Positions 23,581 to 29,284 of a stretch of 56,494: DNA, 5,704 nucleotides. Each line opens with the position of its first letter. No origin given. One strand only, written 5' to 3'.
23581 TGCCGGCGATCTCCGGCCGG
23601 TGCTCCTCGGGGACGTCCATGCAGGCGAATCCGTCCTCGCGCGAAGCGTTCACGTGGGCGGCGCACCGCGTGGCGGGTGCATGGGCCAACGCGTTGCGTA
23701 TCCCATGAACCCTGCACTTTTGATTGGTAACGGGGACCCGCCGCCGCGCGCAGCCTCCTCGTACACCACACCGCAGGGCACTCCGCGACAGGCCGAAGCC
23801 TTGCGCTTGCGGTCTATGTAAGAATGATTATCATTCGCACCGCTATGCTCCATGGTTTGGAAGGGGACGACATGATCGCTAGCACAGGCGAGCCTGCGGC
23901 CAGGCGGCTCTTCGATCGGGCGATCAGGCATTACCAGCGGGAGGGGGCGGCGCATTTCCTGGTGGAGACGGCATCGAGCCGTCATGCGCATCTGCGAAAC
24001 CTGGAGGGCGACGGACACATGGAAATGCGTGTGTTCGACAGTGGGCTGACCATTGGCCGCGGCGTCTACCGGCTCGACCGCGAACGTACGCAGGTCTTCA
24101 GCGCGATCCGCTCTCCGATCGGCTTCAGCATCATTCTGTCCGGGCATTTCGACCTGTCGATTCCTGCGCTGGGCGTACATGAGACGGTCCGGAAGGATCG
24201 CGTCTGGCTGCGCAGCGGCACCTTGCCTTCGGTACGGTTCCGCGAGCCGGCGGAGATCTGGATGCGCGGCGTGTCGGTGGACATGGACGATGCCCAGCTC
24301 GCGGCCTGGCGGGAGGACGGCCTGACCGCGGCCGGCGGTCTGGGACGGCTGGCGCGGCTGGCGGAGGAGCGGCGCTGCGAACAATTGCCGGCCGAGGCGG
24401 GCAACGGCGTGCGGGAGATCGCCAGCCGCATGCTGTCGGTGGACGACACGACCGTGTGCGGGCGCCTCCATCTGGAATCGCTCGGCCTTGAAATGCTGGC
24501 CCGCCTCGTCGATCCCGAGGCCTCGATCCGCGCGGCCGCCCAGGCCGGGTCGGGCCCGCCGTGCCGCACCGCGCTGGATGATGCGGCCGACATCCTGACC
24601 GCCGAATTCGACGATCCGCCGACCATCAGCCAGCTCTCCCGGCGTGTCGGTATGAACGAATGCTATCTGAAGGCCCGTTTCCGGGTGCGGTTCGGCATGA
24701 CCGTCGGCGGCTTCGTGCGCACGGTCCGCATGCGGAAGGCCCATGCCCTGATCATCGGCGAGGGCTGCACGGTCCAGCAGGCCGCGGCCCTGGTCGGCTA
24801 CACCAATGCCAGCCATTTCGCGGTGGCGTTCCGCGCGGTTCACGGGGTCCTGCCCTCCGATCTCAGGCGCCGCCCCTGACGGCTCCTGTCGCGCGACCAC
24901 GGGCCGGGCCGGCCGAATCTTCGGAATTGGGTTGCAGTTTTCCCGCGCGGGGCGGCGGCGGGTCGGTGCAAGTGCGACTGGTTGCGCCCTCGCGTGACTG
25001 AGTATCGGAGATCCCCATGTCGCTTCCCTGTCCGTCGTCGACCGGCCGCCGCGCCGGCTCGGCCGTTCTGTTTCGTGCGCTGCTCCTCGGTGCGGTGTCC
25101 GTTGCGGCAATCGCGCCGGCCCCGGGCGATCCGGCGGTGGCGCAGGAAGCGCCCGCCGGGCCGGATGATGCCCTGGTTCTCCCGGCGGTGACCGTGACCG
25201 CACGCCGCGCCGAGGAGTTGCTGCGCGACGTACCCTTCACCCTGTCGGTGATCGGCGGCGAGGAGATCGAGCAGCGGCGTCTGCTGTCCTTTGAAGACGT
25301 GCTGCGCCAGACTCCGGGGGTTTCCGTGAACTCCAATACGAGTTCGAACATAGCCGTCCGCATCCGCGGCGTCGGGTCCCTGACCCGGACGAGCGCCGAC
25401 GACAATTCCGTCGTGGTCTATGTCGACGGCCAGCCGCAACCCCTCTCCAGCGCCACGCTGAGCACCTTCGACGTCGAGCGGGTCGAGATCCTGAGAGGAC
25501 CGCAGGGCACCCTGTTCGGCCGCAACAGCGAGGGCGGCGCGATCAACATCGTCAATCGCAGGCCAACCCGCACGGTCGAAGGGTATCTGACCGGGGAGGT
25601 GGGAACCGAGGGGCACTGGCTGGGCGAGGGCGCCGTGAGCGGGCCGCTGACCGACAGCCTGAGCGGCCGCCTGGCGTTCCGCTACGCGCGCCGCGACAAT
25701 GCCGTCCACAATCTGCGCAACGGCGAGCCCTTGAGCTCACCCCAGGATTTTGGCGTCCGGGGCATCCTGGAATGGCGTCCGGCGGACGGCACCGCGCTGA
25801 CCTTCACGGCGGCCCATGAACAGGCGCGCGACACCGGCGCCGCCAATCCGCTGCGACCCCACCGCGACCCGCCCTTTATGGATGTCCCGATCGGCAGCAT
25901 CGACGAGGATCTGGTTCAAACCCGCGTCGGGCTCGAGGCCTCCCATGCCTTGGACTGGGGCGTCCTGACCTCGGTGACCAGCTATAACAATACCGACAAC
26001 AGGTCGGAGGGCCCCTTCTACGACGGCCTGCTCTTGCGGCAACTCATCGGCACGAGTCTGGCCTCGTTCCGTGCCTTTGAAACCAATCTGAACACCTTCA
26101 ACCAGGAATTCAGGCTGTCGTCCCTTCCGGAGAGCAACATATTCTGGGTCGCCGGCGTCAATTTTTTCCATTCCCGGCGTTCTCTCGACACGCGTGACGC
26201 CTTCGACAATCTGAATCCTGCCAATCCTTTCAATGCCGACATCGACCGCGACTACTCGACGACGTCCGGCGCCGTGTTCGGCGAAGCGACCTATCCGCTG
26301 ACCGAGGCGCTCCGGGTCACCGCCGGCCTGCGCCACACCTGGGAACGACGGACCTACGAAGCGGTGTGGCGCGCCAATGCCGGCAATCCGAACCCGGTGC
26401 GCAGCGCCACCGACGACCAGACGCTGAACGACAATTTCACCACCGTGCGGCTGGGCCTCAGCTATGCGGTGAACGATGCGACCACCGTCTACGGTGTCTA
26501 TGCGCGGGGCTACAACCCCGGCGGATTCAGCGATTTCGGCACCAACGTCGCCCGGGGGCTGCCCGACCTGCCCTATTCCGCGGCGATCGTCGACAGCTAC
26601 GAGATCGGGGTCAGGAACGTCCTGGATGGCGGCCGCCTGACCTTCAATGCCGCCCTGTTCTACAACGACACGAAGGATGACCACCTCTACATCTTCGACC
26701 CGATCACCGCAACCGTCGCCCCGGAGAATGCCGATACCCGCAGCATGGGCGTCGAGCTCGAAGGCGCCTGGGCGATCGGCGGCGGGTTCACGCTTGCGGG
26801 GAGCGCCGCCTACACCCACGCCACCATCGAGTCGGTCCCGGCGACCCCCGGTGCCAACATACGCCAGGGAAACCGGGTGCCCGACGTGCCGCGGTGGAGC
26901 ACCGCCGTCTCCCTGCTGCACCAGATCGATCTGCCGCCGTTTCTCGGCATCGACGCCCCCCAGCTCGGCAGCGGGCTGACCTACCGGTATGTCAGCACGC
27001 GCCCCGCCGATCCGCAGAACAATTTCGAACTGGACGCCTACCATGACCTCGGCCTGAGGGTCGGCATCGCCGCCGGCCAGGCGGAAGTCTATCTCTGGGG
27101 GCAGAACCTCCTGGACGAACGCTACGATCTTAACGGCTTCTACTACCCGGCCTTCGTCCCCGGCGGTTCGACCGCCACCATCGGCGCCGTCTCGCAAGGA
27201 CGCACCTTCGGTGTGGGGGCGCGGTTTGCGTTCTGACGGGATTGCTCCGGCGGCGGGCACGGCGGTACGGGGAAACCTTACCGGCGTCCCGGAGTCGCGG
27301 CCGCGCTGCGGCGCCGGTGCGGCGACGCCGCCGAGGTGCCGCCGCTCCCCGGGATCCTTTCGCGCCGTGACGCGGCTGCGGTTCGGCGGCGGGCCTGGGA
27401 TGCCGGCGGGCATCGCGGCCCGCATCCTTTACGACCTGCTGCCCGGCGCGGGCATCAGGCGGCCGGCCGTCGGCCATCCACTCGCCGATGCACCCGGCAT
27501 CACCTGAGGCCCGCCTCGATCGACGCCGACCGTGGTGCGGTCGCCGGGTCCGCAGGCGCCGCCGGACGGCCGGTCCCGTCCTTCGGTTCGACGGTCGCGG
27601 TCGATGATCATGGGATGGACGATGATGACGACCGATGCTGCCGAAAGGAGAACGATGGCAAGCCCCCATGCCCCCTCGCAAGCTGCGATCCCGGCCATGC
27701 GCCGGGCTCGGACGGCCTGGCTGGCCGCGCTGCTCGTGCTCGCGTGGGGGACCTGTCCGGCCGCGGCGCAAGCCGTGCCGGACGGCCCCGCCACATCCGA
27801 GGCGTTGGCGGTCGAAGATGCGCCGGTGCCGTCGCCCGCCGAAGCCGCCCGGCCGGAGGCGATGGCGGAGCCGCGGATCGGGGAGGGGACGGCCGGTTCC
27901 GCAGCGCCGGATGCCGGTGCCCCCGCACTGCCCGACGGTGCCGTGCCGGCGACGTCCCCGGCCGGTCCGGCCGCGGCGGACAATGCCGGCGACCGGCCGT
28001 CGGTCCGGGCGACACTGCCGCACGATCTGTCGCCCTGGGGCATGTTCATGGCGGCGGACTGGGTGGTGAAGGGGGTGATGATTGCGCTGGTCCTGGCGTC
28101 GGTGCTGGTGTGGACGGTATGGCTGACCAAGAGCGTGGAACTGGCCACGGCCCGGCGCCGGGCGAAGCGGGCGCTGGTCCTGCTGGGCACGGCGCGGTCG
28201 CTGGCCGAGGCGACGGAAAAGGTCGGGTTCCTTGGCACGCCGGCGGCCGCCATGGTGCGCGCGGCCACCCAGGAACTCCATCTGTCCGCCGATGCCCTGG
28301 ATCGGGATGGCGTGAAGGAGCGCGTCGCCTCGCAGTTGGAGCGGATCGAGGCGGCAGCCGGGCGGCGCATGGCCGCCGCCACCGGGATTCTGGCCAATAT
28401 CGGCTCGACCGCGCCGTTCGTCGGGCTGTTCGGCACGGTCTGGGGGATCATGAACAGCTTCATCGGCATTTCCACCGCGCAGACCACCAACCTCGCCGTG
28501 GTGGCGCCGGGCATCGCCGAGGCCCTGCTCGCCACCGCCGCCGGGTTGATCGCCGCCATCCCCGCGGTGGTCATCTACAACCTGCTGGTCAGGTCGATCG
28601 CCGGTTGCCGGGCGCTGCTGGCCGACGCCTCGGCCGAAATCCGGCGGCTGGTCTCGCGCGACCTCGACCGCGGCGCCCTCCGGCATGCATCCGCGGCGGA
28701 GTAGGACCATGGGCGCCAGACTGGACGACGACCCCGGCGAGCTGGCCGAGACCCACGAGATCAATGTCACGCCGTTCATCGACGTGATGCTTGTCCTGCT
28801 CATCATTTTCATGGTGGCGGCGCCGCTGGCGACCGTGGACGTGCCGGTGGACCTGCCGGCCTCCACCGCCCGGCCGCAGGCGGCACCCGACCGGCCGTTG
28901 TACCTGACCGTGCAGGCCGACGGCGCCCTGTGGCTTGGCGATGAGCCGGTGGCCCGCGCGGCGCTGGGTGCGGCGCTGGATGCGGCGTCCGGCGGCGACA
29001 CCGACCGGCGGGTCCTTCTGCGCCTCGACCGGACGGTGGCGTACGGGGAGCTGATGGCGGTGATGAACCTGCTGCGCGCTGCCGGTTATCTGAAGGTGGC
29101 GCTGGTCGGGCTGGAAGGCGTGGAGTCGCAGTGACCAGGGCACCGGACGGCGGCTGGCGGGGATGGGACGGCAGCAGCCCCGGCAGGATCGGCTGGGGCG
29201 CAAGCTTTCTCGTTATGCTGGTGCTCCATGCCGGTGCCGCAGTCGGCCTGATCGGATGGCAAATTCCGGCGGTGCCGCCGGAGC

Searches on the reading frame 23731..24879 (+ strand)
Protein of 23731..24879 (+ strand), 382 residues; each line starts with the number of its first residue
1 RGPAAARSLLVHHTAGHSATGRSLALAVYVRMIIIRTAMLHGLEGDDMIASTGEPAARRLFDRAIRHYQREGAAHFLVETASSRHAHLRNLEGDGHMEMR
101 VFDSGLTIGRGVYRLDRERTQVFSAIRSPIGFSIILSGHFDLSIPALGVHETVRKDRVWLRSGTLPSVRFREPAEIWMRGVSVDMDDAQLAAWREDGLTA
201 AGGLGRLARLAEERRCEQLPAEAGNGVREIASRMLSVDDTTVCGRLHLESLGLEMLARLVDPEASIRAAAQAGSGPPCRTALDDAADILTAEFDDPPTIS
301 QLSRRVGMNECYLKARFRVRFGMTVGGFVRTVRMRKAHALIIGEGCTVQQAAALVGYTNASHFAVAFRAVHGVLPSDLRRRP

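Call 6: search_protein_families(library=pfam, proteins=[window:23731-24879:+], max_evalue=0.001)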
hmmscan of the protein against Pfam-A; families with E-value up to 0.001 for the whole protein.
window:23731-24879:+ (382 aa): 2 families
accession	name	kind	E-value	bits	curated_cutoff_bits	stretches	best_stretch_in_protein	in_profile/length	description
PF12833.13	HTH_18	-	4.4e-20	72.2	33.6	1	302-381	1-80/80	Helix-turn-helix domain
PF00165.29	HTH_AraC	-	1.5e-05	25.4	26.6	0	344-379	7-41/42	Bacterial regulatory helix-turn-helix proteins, AraC family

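Call 65: search_protein_families(library=ncbifam, proteins=[window:23872-24879:+], max_evalue=0.00001)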
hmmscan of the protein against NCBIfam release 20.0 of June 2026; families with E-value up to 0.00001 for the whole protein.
window:23872-24879:+ (335 aa): 9 families
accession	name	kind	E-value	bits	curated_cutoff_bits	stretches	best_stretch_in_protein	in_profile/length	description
NF010026.0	PRK13501.1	equivalog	3.9e-09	36.1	363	1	246-334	189-277/290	HTH-type transcriptional activator RhaR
NF007860.0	PRK10572.1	equivalog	4.6e-09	35.5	208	1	180-334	133-284/292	arabinose operon transcriptional regulator AraC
NF006902.0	PRK09393.1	equivalog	5.7e-09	35.6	425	1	235-334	222-321/327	transcriptional regulator FtrA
NF010025.2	PRK13500.1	equivalog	9.1e-08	32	525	1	220-334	163-277/282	HTH-type transcriptional activator RhaR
TIGR04094.1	adjacent_YSIRK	equivalog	4.9e-07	29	200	1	251-330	303-381/383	YSIRK-targeted surface antigen transcriptional regulator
NF047455.1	TF_Staph_AryK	equivalog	8.6e-07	27.6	850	1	236-333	160-257/759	transcriptional regulator AryK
NF010027.0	PRK13502.1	equivalog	1.4e-06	28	384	1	232-332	175-275/282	HTH-type transcriptional activator RhaR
NF052534.1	RzbtTranRegRhrA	equivalog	4e-06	26.3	500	0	270-333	244-309/312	rhizobactin biosynthesis transcriptional regulator RhrA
NF041686.2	ant_diox_reg_AndR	equivalog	5.5e-06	26.2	350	0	199-332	185-318/321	anthranilate 1,2-dioxygenase regulatory protein AndR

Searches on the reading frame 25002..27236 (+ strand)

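Call 6: search_protein_families(library=pfam, proteins=[window:25002-27236:+], max_evalue=0.001)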
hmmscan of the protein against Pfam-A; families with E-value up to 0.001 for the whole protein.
window:25002-27236:+ (744 aa): 2 families
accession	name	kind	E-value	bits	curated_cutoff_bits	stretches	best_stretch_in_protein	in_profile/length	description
PF00593.30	TonB_dep_Rec_b-barrel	-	3.8e-44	152.7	27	1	292-703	50-436/436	TonB dependent receptor-like, beta-barrel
PF07715.20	Plug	-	3.8e-21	76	23.9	1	74-180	2-107/107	TonB-dependent Receptor Plug Domain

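Call 65: search_protein_families(library=ncbifam, proteins=[window:25017-27236:+], max_evalue=0.00001)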
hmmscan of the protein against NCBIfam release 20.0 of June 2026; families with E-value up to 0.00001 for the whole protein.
window:25017-27236:+ (739 aa): 27 families (the best 25 are shown)
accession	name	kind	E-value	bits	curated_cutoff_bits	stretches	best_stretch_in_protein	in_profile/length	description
TIGR01783.1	TonB-siderophor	subfamily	6e-56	190.4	223.5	2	71-232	1-161/649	TonB-dependent siderophore receptor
NF007465.0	PRK10044.1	equivalog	1.5e-33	116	803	2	34-274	35-275/726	ferrichrome porin FhuA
TIGR01785.1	TonB-hemin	subfamily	1.3e-26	93.2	316.85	1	57-602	3-561/677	TonB-dependent heme/hemoglobin receptor family protein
NF053590.1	TonB_dep_TOL0244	equivalog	3.2e-23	82.2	645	1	58-228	15-186/604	TOL_0244 family TonB-dependent receptor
NF047944.1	FoxamRcptFoxA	equivalog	1.5e-19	69.8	1300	1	26-275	8-252/697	ferrioxamine B receptor FoxA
NF010650.0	PRK14049.1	equivalog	1.6e-18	66.3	904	1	69-671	79-666/729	ferrioxamine B receptor precursor protein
NF007349.0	PRK09840.1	equivalog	5.6e-18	64.3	686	1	10-186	9-180/760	catecholate siderophore receptor Fiu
TIGR01779.1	TonB-B12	equivalog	1.4e-17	63.5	599.7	1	55-209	28-182/614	TonB-dependent vitamin B12 receptor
TIGR01786.1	TonB-hemlactrns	subfamily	1.1e-16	60.3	323.75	1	58-178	3-131/719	TonB-dependent hemoglobin/transferrin/lactoferrin family receptor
NF041535.1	TonB_rec_PqqU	equivalog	1.6e-16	59.8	1200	2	70-186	14-135/676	TonB-dependent receptor PqqU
NF010010.0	PRK13483.1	equivalog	1.9e-16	59.2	927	1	53-307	31-295/660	ligand-gated channel protein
NF010651.0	PRK14050.1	equivalog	6e-16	57.7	884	1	47-337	55-349/730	TonB-dependent siderophore receptor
NF007478.2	PRK10064.1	equivalog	1.5e-14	53.2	745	1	58-221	33-204/663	catecholate siderophore receptor CirA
NF010051.0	PRK13528.1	subfamily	1.9e-11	42.9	583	1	60-238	38-236/727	FepA family TonB-dependent siderophore receptor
NF049960.1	siderphRecptFauA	equivalog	3.5e-11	42.3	900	1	69-233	74-236/727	TonB-dependent alcaligin siderophore receptor FauA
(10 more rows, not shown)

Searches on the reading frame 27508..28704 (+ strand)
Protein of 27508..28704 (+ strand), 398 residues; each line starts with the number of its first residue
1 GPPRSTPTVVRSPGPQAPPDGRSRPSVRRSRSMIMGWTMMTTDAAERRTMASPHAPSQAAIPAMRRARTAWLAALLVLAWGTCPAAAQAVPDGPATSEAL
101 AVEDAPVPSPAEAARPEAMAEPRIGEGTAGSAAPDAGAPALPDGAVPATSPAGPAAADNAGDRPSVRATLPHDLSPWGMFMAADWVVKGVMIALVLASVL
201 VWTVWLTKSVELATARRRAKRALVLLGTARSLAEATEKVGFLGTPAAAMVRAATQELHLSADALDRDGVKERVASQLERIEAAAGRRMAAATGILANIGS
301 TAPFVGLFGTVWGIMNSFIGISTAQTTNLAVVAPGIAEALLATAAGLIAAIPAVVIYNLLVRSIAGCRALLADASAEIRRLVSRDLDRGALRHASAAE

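Call 6: search_protein_families(library=pfam, proteins=[window:27508-28704:+], max_evalue=0.001)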
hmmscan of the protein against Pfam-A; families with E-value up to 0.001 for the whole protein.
window:27508-28704:+ (398 aa): 1 family
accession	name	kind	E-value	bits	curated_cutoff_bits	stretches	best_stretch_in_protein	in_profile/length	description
PF01618.21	MotA_ExbB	-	1e-30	106.5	22.9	1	245-365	5-119/127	MotA/TolQ/ExbB proton channel family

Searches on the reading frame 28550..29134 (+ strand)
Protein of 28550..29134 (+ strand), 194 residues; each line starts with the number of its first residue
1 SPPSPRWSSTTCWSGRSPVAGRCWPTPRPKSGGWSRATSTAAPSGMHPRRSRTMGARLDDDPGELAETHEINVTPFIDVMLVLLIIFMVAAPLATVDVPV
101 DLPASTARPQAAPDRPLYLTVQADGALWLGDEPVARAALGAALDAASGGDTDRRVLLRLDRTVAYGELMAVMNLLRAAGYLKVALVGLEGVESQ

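Call 6: search_protein_families(library=pfam, proteins=[window:28550-29134:+], max_evalue=0.001)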
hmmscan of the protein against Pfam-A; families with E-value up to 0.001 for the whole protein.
window:28550-29134:+ (194 aa): 1 family
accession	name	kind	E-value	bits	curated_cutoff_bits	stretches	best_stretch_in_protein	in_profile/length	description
PF02472.21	ExbD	-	2.2e-28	99.3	25.4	1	67-186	4-124/128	Biopolymer transport protein ExbD/TolR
